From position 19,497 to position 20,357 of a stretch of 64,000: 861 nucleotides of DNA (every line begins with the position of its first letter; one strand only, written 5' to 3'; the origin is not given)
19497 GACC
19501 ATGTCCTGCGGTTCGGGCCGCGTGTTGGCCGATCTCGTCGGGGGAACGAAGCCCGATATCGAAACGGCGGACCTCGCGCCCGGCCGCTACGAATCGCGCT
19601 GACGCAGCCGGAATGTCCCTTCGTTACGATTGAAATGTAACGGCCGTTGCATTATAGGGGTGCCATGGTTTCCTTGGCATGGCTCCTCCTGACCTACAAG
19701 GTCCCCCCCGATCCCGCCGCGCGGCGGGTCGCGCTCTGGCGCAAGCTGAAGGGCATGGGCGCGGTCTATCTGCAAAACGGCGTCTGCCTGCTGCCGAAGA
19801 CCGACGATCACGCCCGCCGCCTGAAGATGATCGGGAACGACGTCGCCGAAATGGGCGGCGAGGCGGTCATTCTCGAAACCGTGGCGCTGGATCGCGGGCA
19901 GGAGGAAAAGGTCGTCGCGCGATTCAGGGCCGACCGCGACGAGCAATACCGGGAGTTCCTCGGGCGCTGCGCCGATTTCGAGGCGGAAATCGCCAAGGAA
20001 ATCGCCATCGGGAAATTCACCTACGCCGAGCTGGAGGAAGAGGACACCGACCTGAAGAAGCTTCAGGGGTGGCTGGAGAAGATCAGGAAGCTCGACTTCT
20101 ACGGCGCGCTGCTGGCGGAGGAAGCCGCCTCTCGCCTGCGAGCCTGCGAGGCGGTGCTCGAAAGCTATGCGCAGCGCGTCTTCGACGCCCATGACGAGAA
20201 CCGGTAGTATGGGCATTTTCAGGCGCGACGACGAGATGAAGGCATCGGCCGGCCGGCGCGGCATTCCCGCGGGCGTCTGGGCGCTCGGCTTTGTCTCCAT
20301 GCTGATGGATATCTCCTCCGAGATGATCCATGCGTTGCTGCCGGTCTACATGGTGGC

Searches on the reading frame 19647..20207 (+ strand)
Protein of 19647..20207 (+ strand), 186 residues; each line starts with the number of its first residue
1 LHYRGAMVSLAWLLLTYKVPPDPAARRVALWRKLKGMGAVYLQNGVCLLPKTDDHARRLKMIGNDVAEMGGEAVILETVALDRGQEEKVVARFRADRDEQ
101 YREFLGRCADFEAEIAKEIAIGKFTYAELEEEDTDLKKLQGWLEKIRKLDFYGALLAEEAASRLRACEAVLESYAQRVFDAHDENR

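Call 32: search_protein_families(library=pfam, proteins=[window:19647-20207:+, window:19679-20194:+], max_evalue=0.01)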
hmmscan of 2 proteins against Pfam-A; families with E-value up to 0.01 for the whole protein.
window:19647-20207:+ (186 aa): 2 families
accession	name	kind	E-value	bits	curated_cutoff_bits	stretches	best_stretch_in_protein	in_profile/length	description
PF20229.3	ChrB_N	-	3.6e-45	154.2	23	1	27-183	1-157/159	Protein ChrB, N-terminal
PF20803.2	PaaX_M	-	0.00066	20.2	24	1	11-52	7-48/83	PaaX protein central Cas2-like domain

window:19679-20194:+ (171 aa): 0 families
